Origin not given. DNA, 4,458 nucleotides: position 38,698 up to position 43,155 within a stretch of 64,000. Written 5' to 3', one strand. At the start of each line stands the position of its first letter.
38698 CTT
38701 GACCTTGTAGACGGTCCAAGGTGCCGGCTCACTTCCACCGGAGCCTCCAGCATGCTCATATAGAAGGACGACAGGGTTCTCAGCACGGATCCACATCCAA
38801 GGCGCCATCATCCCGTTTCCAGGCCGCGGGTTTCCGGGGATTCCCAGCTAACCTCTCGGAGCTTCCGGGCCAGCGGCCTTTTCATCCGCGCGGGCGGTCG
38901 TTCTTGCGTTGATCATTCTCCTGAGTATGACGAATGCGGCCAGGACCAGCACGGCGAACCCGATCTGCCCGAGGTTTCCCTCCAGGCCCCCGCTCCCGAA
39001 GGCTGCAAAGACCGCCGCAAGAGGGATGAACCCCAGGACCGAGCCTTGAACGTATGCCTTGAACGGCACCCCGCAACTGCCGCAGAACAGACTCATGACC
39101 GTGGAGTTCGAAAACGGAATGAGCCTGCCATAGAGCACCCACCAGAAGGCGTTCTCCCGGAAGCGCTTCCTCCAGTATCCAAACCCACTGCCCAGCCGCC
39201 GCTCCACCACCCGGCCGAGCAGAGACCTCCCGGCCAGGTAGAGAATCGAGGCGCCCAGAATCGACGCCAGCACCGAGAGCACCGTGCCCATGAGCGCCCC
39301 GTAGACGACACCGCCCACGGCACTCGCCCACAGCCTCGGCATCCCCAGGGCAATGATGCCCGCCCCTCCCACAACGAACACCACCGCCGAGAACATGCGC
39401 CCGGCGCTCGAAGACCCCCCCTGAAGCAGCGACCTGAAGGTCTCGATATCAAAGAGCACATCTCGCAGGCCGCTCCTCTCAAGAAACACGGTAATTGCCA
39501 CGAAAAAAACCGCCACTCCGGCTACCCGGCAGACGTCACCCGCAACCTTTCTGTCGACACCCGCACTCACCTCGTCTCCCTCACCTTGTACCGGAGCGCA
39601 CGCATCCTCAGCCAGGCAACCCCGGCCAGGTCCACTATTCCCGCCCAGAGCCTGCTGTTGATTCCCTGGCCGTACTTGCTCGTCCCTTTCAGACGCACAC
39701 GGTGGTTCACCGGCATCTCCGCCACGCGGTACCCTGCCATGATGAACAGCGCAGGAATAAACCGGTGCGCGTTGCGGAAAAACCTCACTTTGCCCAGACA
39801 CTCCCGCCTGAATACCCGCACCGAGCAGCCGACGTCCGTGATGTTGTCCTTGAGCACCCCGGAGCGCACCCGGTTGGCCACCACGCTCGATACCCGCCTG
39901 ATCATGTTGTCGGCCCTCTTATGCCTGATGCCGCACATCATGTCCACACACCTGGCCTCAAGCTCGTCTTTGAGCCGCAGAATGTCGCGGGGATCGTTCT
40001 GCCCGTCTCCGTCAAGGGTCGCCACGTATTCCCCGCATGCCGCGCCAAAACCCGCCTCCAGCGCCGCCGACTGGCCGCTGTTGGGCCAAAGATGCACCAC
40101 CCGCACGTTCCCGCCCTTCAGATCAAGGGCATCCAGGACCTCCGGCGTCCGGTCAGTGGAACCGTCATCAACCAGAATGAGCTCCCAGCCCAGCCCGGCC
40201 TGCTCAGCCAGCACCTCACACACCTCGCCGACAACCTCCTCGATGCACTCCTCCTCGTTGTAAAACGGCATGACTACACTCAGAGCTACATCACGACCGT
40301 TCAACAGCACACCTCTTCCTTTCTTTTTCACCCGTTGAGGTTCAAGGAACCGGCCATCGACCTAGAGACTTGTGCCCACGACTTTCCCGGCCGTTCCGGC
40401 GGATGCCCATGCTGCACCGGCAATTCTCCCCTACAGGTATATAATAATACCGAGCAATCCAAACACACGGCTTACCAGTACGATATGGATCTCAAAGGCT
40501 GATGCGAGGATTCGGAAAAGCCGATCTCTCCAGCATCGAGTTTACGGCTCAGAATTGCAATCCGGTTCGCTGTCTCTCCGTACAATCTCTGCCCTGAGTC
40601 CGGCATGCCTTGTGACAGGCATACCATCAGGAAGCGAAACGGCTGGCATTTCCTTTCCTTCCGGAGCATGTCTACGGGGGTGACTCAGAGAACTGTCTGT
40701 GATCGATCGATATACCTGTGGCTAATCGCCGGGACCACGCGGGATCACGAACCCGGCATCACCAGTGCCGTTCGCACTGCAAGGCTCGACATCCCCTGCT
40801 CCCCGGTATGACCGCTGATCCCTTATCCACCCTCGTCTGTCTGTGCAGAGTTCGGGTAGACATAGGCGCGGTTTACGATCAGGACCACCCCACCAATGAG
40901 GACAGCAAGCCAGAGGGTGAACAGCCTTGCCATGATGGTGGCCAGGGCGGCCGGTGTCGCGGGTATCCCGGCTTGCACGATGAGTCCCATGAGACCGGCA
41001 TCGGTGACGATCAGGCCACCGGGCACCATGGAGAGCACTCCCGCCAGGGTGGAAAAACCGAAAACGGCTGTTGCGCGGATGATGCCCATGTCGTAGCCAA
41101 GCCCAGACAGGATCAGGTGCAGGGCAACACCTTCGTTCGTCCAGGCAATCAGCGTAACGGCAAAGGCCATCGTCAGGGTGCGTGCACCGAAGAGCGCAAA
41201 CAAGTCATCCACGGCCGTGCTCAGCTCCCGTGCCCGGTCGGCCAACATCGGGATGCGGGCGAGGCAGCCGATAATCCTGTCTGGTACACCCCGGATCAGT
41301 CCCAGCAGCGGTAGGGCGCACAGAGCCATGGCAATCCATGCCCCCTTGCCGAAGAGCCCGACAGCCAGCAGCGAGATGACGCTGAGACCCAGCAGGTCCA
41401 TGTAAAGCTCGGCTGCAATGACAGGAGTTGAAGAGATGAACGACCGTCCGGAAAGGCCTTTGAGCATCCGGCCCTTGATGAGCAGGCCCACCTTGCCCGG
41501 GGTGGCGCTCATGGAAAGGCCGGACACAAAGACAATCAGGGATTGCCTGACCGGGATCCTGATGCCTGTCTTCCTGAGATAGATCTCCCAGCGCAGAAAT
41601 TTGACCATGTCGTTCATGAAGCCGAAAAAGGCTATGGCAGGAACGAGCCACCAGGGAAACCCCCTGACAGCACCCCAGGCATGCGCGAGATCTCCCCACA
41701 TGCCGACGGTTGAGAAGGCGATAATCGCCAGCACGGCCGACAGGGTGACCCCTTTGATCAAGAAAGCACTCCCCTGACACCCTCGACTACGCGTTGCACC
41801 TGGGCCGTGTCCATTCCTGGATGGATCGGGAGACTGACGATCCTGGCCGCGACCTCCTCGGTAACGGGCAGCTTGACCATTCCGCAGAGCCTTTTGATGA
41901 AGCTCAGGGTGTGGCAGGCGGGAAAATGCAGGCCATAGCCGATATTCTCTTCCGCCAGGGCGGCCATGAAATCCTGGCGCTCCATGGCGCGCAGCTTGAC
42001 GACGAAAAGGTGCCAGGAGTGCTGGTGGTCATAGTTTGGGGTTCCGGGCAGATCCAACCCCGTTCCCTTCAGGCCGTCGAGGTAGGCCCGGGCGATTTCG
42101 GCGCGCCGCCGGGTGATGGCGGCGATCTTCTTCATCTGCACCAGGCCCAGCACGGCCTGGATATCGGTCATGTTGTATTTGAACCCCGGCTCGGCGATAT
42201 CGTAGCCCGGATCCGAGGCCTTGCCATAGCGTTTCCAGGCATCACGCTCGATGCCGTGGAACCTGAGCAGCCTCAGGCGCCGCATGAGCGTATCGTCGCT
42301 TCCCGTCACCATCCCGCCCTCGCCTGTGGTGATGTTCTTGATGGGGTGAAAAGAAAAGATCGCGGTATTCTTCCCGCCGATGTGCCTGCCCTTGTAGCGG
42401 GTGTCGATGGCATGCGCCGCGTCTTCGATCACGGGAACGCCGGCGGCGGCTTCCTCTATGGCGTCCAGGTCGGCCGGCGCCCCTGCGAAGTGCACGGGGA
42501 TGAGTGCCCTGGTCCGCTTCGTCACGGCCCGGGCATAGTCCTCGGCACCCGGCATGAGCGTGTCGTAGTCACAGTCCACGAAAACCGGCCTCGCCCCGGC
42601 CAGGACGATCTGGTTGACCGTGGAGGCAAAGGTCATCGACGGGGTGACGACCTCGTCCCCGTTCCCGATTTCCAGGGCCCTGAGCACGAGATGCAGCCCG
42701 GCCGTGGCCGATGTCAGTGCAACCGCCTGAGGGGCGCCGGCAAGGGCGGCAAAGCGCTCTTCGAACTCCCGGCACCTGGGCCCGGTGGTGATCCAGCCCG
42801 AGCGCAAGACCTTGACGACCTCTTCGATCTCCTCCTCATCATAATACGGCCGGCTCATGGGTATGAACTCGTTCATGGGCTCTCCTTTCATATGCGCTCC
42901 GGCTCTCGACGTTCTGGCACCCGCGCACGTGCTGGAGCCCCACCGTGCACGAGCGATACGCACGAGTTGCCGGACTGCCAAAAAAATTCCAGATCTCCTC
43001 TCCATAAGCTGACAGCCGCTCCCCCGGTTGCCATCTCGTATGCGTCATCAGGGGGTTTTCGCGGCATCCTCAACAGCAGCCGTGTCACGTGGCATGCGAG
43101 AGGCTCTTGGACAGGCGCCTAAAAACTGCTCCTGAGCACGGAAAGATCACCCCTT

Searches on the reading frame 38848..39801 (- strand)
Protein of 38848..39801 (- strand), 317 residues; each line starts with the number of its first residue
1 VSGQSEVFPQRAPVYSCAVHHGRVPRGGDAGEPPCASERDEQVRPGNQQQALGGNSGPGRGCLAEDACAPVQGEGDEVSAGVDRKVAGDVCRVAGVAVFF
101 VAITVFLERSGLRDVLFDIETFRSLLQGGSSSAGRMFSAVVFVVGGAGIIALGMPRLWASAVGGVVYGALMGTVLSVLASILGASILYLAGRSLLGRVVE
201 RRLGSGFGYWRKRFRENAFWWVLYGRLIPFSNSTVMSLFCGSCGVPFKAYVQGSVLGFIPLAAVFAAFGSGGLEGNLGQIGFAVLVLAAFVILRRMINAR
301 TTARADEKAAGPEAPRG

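Call 6: search_protein_families(library=pfam, proteins=[window:38848-39801:-], max_evalue=0.001)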
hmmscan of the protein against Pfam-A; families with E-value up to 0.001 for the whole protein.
window:38848-39801:- (317 aa): 1 family
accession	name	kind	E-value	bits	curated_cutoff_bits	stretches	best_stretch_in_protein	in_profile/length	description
PF09335.16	VTT_dom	-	9.2e-18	65.3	33.9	1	155-270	2-122/123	VTT domain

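Call 8: search_protein_families(library=ncbifam, proteins=[window:38848-39801:-], max_evalue=0.001)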
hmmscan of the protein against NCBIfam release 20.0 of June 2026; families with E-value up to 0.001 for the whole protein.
window:38848-39801:- (317 aa): 0 families

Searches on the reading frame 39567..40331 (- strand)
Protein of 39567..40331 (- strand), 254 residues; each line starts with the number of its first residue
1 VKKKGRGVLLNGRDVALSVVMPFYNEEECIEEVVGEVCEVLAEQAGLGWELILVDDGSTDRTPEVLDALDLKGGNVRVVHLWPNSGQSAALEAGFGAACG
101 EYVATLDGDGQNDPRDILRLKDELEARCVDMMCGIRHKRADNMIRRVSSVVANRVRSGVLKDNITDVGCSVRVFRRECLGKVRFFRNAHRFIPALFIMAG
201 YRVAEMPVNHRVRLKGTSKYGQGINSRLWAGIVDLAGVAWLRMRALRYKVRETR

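Call 6: search_protein_families(library=pfam, proteins=[window:39567-40331:-], max_evalue=0.001)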
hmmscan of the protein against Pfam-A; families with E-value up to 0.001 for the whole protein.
window:39567-40331:- (254 aa): 2 families
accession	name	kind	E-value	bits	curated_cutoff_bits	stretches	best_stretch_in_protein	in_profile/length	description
PF00535.33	Glycos_transf_2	-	1.2e-30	107.1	23.3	1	18-180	1-165/168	Glycosyl transferase family 2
PF10111.15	Glyco_tranf_2_2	-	6.9e-05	22.9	27.3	1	18-110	1-92/276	Glycosyltransferase like family 2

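Call 8: search_protein_families(library=ncbifam, proteins=[window:39567-40331:-], max_evalue=0.001)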
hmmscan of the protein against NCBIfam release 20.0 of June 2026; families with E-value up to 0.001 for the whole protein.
window:39567-40331:- (254 aa): 19 families
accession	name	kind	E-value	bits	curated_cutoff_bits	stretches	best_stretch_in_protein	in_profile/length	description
NF007986.1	PRK10714.1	equivalog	1.8e-32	112.7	529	1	17-221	8-211/316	undecaprenyl-phosphate 4-deoxy-4-formamido-L-arabinose transferase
NF047588.1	GlcsyltransPgfSStrep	equivalog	8e-27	94.2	500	1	16-221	2-206/308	glycosyltransferase PgfS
NF058614.1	PPMAGASynPpgS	equivalog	1.3e-16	60.7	370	1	19-209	4-195/226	polyprenyl-phospho-N-acetylgalactosaminyl synthase PpgS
TIGR03937.1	PgaC_IcaA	equivalog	3.7e-16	59.1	422.3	1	16-117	46-143/407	poly-beta-1,6-N-acetyl-D-glucosamine synthase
NF047683.1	TeichurnBiosyTuaG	equivalog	1.3e-15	57.8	400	1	16-114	7-101/252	teichuronic acid biosynthesis protein TuaG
NF007482.0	PRK10073.1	equivalog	5.8e-15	55.1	423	1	16-117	7-103/334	glycosyltransferase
NF041875.1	EPS_EpsD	equivalog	3.1e-11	43.3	370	1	17-114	1-94/325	exopolysaccharide biosynthesis glycosyltransferase EpsD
NF041391.1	DPhHxTase_Halo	equivalog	4.1e-11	42.3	375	1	21-217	1-190/213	dolichyl-phosphate hexose transferase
TIGR04182.1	glyco_TIGR04182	equivalog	1.7e-10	40.8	325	1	18-217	3-197/293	S-layer glycoprotein N-glycosyltransferase AglJ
NF053739.1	GlytfEpsEBac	equivalog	4.2e-10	39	450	1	17-139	3-122/265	glycosyltransferase EpsE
NF010496.0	PRK13915.1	equivalog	2.5e-09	36.7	262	1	14-111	30-128/307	glucosyl-3-phosphoglycerate synthase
TIGR03965.1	mycofact_glyco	equivalog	4.4e-09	35.7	280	1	17-124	76-179/467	mycofactocin biosynthesis glycosyltransferase MftF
TIGR04283.1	glyco_like_mftF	equivalog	4.9e-09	36.1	182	1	17-155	1-129/221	TIGR04283 family arsenosugar biosynthesis glycosyltransferase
NF038302.1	EPS_HpsE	equivalog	5.1e-08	32.2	300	1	16-112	2-99/307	hormogonium polysaccharide biosynthesis glycosyltransferase HpsE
TIGR03111.1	glyc2_xrt_Gpos1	hypoth_equivalog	1.6e-07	30.5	363.95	1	17-136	51-169/439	TIGR03111 family XrtG-associated glycosyltransferase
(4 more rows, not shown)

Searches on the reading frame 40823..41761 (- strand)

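Call 6: search_protein_families(library=pfam, proteins=[window:40823-41761:-], max_evalue=0.001)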
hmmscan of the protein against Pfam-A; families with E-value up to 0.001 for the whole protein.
window:40823-41761:- (312 aa): 1 family
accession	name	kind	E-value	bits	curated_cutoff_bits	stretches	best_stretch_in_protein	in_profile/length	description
PF03706.18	LPG_synthase_TM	-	7.1e-33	114.8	33.4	1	4-290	4-302/302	Lysylphosphatidylglycerol synthase TM region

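Call 8: search_protein_families(library=ncbifam, proteins=[window:40823-41761:-], max_evalue=0.001)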
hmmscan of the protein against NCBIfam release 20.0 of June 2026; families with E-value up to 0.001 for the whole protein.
window:40823-41761:- (312 aa): 3 families
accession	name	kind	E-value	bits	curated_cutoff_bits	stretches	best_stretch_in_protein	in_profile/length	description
TIGR00374.1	TIGR00374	subfamily_domain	2.3e-17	63.4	43.2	2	194-296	210-312/323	flippase-like domain-containing protein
NF033480.1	bifunc_MprF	equivalog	4.3e-07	28.6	600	1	11-298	15-298/841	bifunctional lysylphosphatidylglycerol flippase/synthetase MprF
NF053789.1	GlcN_PG_flip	equivalog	0.00089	18.7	320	0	173-296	195-316/327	glucosaminyl phosphatidylglycerol flippase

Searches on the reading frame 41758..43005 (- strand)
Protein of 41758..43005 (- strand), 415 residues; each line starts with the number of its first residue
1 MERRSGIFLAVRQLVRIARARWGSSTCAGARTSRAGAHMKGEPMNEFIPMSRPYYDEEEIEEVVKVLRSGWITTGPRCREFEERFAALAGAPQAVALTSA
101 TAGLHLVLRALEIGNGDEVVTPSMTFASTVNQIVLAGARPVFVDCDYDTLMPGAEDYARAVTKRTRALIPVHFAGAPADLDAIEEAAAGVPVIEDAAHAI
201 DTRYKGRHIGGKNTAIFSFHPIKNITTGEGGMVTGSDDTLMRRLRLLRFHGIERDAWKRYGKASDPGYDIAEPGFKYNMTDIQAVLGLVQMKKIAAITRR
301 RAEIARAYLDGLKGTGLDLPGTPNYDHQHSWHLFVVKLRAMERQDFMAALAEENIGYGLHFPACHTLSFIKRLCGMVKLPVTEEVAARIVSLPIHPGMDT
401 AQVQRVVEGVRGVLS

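Call 6: search_protein_families(library=pfam, proteins=[window:41758-43005:-], max_evalue=0.001)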
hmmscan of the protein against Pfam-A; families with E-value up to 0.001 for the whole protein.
window:41758-43005:- (415 aa): 3 families
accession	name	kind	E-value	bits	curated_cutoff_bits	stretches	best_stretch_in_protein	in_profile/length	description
PF01041.23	DegT_DnrJ_EryC1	-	4.4e-115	385.2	19.8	1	55-410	3-359/360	DegT/DnrJ/EryC1/StrS aminotransferase family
PF00155.27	Aminotran_1_2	-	0.00011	22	19.7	1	79-162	45-138/361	Aminotransferase class I and II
PF01053.26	Cys_Met_Meta_PP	-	0.0007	18.7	27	0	76-166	52-139/381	Cys/Met metabolism PLP-dependent enzyme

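Call 103: search_protein_families(library=ncbifam, proteins=[window:41758-42891:-], max_evalue=1e-20)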
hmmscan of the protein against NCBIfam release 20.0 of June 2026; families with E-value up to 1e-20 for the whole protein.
window:41758-42891:- (377 aa): 7 families
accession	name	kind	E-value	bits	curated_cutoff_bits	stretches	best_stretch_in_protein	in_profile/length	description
NF008658.2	PRK11658.1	equivalog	7.5e-138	459.3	631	1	6-375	1-376/379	UDP-4-amino-4-deoxy-L-arabinose aminotransferase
TIGR03588.1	PseC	equivalog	1.8e-98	329.9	423.5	1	9-375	1-379/380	UDP-4-amino-4,6-dideoxy-N-acetyl-beta-L-altrosamine transaminase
NF008687.0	PRK11706.1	equivalog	1.4e-66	224.8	375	1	10-374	2-372/375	dTDP-4-amino-4,6-dideoxygalactose transaminase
TIGR04181.1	NHT_00031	hypoth_equivalog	2.7e-59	200.9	420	1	10-355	1-357/359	LegC family aminotransferase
TIGR02379.1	ECA_wecE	subfamily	2.2e-51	174.8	434.85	1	9-373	1-372/376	dTDP-4-amino-4,6-dideoxy-D-glucose transaminase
TIGR04427.1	PLP_DesI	equivalog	1.2e-49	169.4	650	1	23-373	36-380/390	dTDP-4-dehydro-6-deoxyglucose aminotransferase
NF011936.0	PRK15407.1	equivalog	3.5e-43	147.9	423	1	6-374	33-434/440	lipopolysaccharide biosynthesis protein RfbH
